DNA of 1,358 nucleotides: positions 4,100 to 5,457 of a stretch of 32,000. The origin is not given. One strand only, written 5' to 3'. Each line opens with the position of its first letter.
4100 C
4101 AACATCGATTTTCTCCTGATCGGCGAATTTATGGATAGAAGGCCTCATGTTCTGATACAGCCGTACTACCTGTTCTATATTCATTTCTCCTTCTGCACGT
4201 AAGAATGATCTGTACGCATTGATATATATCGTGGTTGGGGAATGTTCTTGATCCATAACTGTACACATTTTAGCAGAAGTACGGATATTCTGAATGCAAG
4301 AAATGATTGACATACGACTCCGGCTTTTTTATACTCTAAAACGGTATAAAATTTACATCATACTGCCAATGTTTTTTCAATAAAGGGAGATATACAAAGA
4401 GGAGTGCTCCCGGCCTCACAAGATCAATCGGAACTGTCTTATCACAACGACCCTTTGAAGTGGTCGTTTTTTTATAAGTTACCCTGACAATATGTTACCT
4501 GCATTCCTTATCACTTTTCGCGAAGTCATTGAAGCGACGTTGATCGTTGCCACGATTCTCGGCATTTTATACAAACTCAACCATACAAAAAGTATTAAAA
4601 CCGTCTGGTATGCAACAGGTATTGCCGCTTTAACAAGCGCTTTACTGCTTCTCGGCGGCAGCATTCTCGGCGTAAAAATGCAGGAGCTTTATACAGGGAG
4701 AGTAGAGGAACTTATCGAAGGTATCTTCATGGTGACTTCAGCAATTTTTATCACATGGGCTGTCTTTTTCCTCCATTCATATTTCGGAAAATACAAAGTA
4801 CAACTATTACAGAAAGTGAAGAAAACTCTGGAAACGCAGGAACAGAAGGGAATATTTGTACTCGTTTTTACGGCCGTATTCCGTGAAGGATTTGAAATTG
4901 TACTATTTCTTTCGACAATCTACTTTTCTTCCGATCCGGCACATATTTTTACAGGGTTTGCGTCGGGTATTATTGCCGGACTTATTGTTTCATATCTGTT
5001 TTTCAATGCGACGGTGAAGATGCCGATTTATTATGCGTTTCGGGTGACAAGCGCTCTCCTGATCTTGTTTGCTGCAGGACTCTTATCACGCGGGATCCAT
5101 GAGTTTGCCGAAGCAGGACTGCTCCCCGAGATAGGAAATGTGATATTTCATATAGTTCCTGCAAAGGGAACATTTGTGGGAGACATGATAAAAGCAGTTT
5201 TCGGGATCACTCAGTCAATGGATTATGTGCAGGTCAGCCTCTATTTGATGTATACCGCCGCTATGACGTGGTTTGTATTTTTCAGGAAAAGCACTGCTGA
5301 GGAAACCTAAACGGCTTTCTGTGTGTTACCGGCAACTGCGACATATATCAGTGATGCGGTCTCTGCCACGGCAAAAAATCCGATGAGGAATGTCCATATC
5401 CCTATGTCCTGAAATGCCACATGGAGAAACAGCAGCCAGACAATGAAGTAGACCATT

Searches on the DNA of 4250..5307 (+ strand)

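Call 14: search_rna_families(source=window, start=4250, end=4600, threshold=evalue, max_evalue=10)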
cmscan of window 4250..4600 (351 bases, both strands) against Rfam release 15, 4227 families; matches with E-value up to 10: 1.
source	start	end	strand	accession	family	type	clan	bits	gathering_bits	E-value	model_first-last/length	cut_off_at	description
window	4357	4477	+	RF02053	STnc430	Gene; sRNA;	-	20.9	47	0.46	1-162/162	no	Enterobacterial sRNA STnc430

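Call 87: search_rna_families(source=L043, start=3820, end=4020, threshold=evalue, max_evalue=10)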
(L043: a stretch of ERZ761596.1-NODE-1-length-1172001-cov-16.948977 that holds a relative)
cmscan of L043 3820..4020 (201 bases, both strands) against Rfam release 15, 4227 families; matches with E-value up to 10: 9.
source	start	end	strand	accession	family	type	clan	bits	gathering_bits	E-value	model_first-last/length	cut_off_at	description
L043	3942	4020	-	RF04182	GibS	Gene; sRNA;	-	20.5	115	0.66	56-142/142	5'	GibS sRNA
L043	3931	3990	+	RF02362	Yfr10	Gene; sRNA;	-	18.7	43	1.4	1-78/78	no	Cyanobacterial functional RNA 10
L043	3919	3982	+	RF02450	ncr1175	Gene; sRNA;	-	18.4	60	0.32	1-110/110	no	Bacillus sRNA ncr1175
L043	3897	3978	+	RF02844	RefA9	Gene; antisense;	-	17.8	49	1.5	1-64/64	no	Enterococcus sRNA A9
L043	3907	3983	+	RF02074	STnc240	Gene; sRNA;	-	17.6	55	2.8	1-77/77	no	Enterobacterial sRNA STnc240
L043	3825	3989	+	RF03546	Flavivirus-5UTR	Cis-reg;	CL00129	16.8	80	0.25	1-156/156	no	Flavivirus 5' UTR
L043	3861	3981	+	RF02713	MCS4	Gene; sRNA;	-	15.1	56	6.7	1-123/123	no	Mycoplasma sRNA MCS4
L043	3925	3954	-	RF02977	THF-II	Cis-reg;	-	13.9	41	2.7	1-39/39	no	THF-II riboswitch (folE RNA)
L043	3899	4020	-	RF03532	SQ2397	Cis-reg;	-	13.3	100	3.6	137-243/243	5'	Cis-regulator of HTH transcription factor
